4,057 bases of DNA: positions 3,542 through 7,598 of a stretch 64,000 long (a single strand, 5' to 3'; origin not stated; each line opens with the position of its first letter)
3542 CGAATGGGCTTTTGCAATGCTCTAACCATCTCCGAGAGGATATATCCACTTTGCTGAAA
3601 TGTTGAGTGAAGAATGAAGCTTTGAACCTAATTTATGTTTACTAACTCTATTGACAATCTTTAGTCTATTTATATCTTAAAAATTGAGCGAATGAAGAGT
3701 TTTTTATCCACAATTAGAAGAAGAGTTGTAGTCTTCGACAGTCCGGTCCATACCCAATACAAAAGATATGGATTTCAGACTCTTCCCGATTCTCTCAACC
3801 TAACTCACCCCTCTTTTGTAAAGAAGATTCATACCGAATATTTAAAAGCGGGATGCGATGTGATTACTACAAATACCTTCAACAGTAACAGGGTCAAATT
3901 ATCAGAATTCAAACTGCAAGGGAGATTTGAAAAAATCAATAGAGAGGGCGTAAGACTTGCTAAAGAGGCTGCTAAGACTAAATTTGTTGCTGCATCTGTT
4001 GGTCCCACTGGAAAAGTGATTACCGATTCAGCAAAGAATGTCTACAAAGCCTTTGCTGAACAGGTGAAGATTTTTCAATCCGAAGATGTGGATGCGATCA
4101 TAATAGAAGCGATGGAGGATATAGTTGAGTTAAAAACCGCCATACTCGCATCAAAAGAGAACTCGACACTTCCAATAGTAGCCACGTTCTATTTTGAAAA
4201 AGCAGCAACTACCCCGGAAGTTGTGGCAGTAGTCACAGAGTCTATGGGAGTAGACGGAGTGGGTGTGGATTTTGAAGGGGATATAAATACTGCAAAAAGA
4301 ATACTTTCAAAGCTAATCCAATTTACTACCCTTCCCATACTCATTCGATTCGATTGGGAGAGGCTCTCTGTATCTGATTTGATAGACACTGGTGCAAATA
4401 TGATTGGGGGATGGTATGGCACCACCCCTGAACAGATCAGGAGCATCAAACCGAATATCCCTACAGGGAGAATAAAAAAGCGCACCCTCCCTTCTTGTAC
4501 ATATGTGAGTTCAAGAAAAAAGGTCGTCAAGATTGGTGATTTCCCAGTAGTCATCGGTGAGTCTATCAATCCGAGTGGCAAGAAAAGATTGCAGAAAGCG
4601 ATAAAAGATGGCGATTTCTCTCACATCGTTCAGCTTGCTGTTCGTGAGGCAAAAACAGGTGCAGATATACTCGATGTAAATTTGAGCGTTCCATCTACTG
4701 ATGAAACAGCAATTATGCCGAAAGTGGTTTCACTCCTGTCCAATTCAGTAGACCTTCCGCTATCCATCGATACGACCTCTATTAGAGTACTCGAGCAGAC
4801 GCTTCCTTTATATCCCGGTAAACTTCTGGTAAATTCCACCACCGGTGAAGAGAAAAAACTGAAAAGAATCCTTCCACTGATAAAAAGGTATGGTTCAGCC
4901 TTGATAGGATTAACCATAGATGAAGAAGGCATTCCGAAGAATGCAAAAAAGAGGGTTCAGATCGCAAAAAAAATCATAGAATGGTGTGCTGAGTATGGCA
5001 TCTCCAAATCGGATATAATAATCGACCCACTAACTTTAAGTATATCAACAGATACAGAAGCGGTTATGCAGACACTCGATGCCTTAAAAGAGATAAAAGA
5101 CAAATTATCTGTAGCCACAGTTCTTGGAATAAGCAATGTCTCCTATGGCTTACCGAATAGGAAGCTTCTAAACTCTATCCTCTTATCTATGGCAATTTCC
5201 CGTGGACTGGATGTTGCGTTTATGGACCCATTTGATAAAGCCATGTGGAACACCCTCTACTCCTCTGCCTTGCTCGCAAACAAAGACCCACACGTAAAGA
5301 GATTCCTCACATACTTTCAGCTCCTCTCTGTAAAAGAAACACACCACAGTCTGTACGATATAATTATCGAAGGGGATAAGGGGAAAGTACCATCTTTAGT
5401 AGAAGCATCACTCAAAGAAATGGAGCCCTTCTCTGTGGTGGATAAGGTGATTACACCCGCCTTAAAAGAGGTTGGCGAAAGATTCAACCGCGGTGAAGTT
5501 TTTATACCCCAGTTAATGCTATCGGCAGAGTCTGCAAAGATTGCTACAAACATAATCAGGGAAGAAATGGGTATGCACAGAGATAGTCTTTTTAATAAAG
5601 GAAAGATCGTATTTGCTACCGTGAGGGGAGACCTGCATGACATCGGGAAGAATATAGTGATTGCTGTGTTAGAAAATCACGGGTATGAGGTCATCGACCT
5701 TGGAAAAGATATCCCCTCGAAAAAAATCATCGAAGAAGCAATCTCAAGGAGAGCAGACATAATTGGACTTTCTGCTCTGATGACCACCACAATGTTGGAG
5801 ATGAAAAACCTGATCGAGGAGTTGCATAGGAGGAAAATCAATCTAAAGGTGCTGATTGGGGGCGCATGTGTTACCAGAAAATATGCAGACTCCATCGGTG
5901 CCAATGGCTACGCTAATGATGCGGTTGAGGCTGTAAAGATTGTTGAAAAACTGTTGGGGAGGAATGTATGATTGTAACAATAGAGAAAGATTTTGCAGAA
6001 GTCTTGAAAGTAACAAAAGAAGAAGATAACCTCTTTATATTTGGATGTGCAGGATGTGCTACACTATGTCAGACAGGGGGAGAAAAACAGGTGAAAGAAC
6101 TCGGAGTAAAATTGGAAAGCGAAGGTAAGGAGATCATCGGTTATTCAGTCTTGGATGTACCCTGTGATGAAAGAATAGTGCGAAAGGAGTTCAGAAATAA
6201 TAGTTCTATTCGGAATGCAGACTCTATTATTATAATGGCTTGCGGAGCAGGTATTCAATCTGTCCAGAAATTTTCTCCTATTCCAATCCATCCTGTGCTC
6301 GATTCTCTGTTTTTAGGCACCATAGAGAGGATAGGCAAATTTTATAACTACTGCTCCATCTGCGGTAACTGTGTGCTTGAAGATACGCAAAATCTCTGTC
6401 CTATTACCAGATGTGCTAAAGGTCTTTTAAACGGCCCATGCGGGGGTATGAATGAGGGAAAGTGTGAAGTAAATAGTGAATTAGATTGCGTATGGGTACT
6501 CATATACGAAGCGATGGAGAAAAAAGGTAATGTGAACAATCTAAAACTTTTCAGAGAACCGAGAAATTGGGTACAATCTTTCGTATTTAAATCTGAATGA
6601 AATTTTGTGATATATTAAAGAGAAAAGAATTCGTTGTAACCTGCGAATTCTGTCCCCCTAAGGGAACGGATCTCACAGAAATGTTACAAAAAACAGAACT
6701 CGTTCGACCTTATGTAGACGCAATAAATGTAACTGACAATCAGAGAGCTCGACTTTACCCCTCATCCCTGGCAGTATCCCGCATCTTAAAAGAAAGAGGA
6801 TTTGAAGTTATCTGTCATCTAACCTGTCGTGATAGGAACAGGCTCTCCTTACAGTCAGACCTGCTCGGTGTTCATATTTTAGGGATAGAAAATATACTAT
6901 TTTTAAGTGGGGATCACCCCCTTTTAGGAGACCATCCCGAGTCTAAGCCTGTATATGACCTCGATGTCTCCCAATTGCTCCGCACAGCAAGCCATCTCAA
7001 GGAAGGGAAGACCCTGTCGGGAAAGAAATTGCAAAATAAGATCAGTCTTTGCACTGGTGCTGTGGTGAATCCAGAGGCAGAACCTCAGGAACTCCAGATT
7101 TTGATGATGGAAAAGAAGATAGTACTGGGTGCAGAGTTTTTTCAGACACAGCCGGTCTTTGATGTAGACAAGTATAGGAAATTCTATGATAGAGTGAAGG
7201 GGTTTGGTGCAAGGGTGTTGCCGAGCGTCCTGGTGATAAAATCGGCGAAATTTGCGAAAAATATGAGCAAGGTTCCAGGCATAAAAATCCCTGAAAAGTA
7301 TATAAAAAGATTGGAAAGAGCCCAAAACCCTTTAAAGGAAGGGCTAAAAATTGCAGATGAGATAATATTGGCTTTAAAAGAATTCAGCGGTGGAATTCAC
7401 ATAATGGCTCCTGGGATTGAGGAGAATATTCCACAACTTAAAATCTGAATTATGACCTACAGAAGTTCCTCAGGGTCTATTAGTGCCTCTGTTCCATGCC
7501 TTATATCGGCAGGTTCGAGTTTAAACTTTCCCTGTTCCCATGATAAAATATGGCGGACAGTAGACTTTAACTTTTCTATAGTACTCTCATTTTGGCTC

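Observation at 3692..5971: MetH-like protein lacking all three zinc-binding cysteines: probably not a methionine synthase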

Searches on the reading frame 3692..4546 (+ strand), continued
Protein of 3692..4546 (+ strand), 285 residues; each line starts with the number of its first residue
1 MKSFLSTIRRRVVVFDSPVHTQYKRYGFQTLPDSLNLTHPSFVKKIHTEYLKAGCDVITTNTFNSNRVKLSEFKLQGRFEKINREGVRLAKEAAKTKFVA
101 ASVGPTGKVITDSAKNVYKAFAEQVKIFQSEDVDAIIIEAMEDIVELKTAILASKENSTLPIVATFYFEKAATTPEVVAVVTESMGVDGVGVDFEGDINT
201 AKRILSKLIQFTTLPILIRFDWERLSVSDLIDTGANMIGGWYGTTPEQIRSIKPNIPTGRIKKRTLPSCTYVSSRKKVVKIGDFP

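Call 67: predict_structure(alignment_id=A1)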
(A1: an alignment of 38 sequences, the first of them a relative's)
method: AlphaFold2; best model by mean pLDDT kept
length: 759 residues; sequences in the alignment: 38
mean_pLDDT: 88.2   pTM: 0.81
mean pLDDT of the five models: 88.2, 87.7, 86.8, 85.6, 84.7
residues with pLDDT >= 90: 447; 70-90: 275; 50-70: 26; < 50: 11
segments of 3 or more residues with pLDDT < 50: 546-551, 630-632
pLDDT, mean of each block of 10 residues (from residue 1): 84 82 78 91 94 93 91 92 97 94 84 78 97 95 93 97 91 92 96 82 90 91 72 88 85 79 79 96 92 90 93 96 96 89 94 96 93 95 95 96 97 93 98 96 90 82 96 95 83 93 95 93 92 82 56 81 86 85 84 81 77 84 69 71 86 78 84 92 93 85 91 91 84 92 83 73
secondary structure, 60 per line:
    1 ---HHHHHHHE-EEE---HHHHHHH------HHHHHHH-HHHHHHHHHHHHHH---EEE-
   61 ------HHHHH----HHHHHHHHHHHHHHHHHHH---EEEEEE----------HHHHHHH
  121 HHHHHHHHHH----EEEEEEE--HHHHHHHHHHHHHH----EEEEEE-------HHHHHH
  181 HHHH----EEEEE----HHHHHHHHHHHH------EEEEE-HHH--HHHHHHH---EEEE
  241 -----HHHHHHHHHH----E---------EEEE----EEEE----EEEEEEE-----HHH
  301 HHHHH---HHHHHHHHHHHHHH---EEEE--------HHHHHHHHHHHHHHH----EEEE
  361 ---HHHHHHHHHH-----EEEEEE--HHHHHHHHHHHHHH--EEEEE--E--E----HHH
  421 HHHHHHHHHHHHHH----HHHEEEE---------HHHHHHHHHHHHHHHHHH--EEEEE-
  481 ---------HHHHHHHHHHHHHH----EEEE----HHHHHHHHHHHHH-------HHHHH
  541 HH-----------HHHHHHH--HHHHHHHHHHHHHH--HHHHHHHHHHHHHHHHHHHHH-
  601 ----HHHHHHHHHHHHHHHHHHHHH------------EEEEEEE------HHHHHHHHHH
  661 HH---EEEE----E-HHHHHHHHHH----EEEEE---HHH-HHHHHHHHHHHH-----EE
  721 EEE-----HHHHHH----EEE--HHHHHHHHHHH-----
elements in order (helices of 4 or more, strands of 3 or more residues): H4-10 E13-15 H19-25 H32-38 H40-53 E57-59 H67-71 H76-94 E98-103 H114-130 E135-141 H144-157 E162-167 H175-184 E189-193 H198-209 E216-220 H227-233 E237-240 H246-255 E270-273 E278-281 E286-292 H298-305 H309-322 E326-329 H338-352 E357-360 H364-373 E379-384 H387-400 E403-407 H418-434 E442-445 H455-472 E475-479 H490-503 E508-511 H516-528 H536-542 H554-560 H563-576 H579-599 H605-625 E638-644 H651-662 E666-669 H676-685 E690-694 H702-713 E719-723 H729-734 E739-741 H744-754

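Call 69: find_encoding_contigs(protein=P0004, flank=6000, max_places=1)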
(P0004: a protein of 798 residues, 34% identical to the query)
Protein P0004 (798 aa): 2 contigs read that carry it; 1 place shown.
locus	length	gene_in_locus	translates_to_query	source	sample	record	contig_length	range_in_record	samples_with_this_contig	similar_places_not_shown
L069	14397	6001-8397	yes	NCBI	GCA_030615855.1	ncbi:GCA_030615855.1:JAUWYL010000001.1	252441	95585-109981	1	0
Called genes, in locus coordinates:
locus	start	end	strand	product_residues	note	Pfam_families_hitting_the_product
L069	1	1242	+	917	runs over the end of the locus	PF00133:tRNA-synt_1, PF09334:tRNA-synt_1g, PF13603:tRNA-synt_1_2, PF01406:tRNA-synt_1e (weak), PF08264:Anticodon_1, PF06827:zf-FPG_IleRS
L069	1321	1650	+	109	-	PF18910:DUF5665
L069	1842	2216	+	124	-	PF01258:zf-dskA_traR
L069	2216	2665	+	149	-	PF01252:Peptidase_A8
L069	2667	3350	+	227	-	PF01790:LGT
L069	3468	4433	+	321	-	PF19777:DUF6263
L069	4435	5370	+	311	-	PF01479:S4, PF00849:PseudoU_synth_2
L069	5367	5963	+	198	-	PF02965:Met_synt_B12 (faint)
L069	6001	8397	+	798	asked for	PF02574:S-methyl_trans, PF00809:Pterin_bind, PF03599:CdhD (faint), PF02607:B12-binding_2, PF02310:B12-binding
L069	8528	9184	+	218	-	PF12225:DUF5981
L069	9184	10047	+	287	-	PF02219:MTHFR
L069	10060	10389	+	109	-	PF01192:RNA_pol_Rpb6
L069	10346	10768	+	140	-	PF13424:TPR_12 (faint), PF13525:YfiO (faint), PF00515:TPR_1 (faint), PF13428:TPR_14 (faint), PF13432:TPR_16 (weak), PF07719:TPR_2 (weak), PF13174:TPR_6 (weak), PF13181:TPR_8 (weak)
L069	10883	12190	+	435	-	PF13428:TPR_14 (faint), PF07719:TPR_2 (faint), PF13432:TPR_16 (faint), PF14938:SNAP (faint), PF13181:TPR_8 (faint), PF24575:TPR_Slam (faint), PF13525:YfiO, PF13174:TPR_6 (weak), +1 more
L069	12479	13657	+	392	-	PF02441:Flavoprotein, PF04127:DFP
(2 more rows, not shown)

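Call 71: fold_search(model_id=the predicted structure, library=pdb)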
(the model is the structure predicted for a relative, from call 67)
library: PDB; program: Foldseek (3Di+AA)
matches with E <= 10: 1701; with E <= 0.001: 315
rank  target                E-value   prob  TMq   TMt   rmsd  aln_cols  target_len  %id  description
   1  8ssc                  2.1e-54  1.00  0.65  0.44  18.1       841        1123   29  Full-Length Methionine synthase from Thermus thermophilus HB8 (released 2023-10-18)
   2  9cbp                  1.9e-53  1.00  0.64  0.57  17.5       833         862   28  Methionine synthase from Thermus thermophilus HB8, Homocysteine, Folate, and Cobalamin Domains, Pre-Catalytic State (Pre (released 2025-06-25)
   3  9cbr                  1.5e-52  1.00  0.65  0.57  26.0       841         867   28  Methionine synthase from Thermus thermophilus HB8, Homocysteine, Folate, and Cobalamin Domains, Catalytic Conformation ( (released 2025-06-25)
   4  8g3h                  1.9e-47  1.00  0.64  0.58  17.9       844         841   29  Structure of cobalamin-dependent methionine synthase (MetH) in a resting state (released 2023-06-28)
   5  3bof_B                2.2e-44  1.00  0.62  0.84   3.2       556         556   30  Cobalamin-dependent methionine synthase (1-566) from Thermotoga maritima complexed with Zn2+ and Homocysteine (released 2008-03-11)
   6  3bol_A                2.3e-43  1.00  0.62  0.83   3.4       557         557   29  Cobalamin-dependent methionine synthase (1-566) from Thermotoga maritima complexed with Zn2+ (released 2008-03-11)
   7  1q7m_A                2.9e-43  1.00  0.63  0.83   3.3       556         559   30  Cobalamin-dependent methionine synthase (MetH) from Thermotoga maritima (Oxidized, Monoclinic) (released 2004-03-23)
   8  1q7q_A                8.8e-43  1.00  0.63  0.83   3.2       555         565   30  Cobalamin-dependent methionine synthase (1-566) from T. maritima (Oxidized, Orthorhombic) (released 2004-03-23)
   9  1q85_B                9.3e-43  1.00  0.63  0.85   3.3       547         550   31  Cobalamin-dependent methionine synthase (1-566) from Thermotoga maritima (Cd2+ complex, Se-Met) (released 2004-03-23)
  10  1q8a_B                1.1e-42  1.00  0.62  0.84   3.3       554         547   30  Cobalamin-dependent methionine synthase (1-566) from Thermotoga maritima (Cd2+:L-Hcy complex, Se-Met) (released 2004-03-23)
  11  3bol_B                1.4e-42  1.00  0.62  0.84   3.3       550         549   31  Cobalamin-dependent methionine synthase (1-566) from Thermotoga maritima complexed with Zn2+ (released 2008-03-11)
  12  3bof_A                1.8e-42  1.00  0.62  0.82   3.5       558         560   30  Cobalamin-dependent methionine synthase (1-566) from Thermotoga maritima complexed with Zn2+ and Homocysteine (released 2008-03-11)
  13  1q8j_B                9.9e-42  1.00  0.61  0.84   3.4       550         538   30  Cobalamin-dependent methionine synthase (1-566) from Thermotoga maritima (Cd2+, Hcy, methyltetrahydrofolate complex) (released 2004-03-23)
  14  1q7m_B                6.8e-41  1.00  0.62  0.83   3.4       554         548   29  Cobalamin-dependent methionine synthase (MetH) from Thermotoga maritima (Oxidized, Monoclinic) (released 2004-03-23)
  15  1q7q_B                1.4e-40  1.00  0.63  0.84   3.1       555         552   30  Cobalamin-dependent methionine synthase (1-566) from T. maritima (Oxidized, Orthorhombic) (released 2004-03-23)
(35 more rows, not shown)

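Call 80: list_cluster_members(proteins=[P0002, P0003, P0143])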
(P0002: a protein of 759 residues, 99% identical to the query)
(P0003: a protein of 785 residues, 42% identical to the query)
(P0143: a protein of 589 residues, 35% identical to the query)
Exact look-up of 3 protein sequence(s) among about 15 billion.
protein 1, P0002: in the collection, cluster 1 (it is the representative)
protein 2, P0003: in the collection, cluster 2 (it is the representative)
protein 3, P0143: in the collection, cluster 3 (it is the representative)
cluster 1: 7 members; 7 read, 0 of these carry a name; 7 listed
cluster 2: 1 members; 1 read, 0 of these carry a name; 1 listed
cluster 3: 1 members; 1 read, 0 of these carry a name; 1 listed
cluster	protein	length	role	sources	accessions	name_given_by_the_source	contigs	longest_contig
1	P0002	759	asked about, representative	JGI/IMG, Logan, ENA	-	-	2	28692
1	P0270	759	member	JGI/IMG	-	-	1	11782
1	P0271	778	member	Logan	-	-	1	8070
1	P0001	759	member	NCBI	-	-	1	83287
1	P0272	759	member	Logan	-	-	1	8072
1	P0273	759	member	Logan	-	-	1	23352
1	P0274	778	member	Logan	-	-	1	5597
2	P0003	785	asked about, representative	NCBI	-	-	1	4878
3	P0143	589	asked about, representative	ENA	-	-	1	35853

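Call 85: search_solved_structures(query=window:3692-4546:+, show_alignments=1, max_evalue=1e-10)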
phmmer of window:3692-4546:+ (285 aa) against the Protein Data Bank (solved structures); distinct sequences matched with E-value up to 1e-10: 7.
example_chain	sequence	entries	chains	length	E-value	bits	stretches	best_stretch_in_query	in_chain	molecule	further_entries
1q7m_A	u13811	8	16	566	1e-35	127.1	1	8-278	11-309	5-methyltetrahydrofolate S-homocysteine methyltransferase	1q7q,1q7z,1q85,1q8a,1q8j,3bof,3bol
8g3h_A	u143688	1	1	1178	1.2e-21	81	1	5-193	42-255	Methionine synthase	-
8ssc_A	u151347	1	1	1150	2.3e-20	76.8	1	27-192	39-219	Methionine synthase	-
9cbr_A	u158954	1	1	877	2e-19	73.7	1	27-192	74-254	Methionine synthase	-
9cbp_A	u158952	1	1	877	2e-19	73.7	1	27-192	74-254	Methionine synthase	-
4ccz_A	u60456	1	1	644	4.9e-12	49.5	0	33-154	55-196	METHIONINE SYNTHASE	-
9ssp_A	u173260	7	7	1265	2.9e-11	47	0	33-154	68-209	Methionine synthase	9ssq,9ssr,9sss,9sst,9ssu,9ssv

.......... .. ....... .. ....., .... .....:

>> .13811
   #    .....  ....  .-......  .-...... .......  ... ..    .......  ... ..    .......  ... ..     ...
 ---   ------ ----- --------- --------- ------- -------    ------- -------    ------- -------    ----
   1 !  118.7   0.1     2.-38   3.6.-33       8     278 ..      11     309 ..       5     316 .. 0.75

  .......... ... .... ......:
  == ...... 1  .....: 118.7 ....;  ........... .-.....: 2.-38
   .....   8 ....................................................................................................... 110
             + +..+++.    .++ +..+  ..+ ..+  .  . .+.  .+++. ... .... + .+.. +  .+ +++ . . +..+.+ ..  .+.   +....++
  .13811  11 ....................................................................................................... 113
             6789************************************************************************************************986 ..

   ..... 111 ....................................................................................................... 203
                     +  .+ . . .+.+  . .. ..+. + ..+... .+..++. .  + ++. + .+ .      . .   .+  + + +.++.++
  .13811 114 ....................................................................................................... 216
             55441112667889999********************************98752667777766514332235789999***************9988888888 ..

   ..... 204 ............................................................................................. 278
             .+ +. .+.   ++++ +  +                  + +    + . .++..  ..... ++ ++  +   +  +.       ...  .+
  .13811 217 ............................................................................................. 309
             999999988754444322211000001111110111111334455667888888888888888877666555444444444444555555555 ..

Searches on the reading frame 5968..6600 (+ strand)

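Call 3: search_protein_families(library=pfam, proteins=[window:5968-6600:+], max_evalue=0.01)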
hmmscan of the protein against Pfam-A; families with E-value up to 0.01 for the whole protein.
window:5968-6600:+ (210 aa): 2 families
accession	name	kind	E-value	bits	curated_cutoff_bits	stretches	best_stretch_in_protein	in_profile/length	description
PF12225.13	DUF5981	-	1.1e-31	108.8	23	1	109-201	2-94/95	Methylene-tetrahydrofolate reductase C terminal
PF13248.11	Zn_ribbon_3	-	0.002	18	27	1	126-145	2-20/26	zinc-ribbon domain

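Call 4: search_protein_families(library=ncbifam, proteins=[window:5968-6600:+], max_evalue=0.01)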
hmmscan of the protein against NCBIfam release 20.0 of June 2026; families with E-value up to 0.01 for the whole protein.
window:5968-6600:+ (210 aa): 0 families

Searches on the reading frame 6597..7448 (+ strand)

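Call 3: search_protein_families(library=pfam, proteins=[window:6597-7448:+], max_evalue=0.01)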
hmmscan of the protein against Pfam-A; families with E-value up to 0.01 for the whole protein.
window:6597-7448:+ (283 aa): 1 family
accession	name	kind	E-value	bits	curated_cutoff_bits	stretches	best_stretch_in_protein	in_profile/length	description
PF02219.23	MTHFR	-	1.1e-37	130.4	24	1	4-270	3-271/287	Methylenetetrahydrofolate reductase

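Call 4: search_protein_families(library=ncbifam, proteins=[window:6597-7448:+], max_evalue=0.01)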
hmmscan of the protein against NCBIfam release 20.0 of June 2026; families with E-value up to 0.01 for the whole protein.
window:6597-7448:+ (283 aa): 4 families
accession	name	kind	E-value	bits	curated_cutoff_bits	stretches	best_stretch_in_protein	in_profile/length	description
NF006396.0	PRK08645.1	equivalog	4.8e-68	229.7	453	1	3-272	314-588/611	bifunctional homocysteine S-methyltransferase/methylenetetrahydrofolate reductase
TIGR00676.1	fadh2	equivalog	2.3e-22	79.6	293.7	1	15-256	2-240/275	methylenetetrahydrofolate reductase [NAD(P)H]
NF006950.0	PRK09432.1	equivalog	3.4e-16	59.4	382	1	12-240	23-240/296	methylenetetrahydrofolate reductase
TIGR00677.1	fadh2_euk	equivalog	2.3e-15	56.7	310.05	1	16-244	4-229/281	methylenetetrahydrofolate reductase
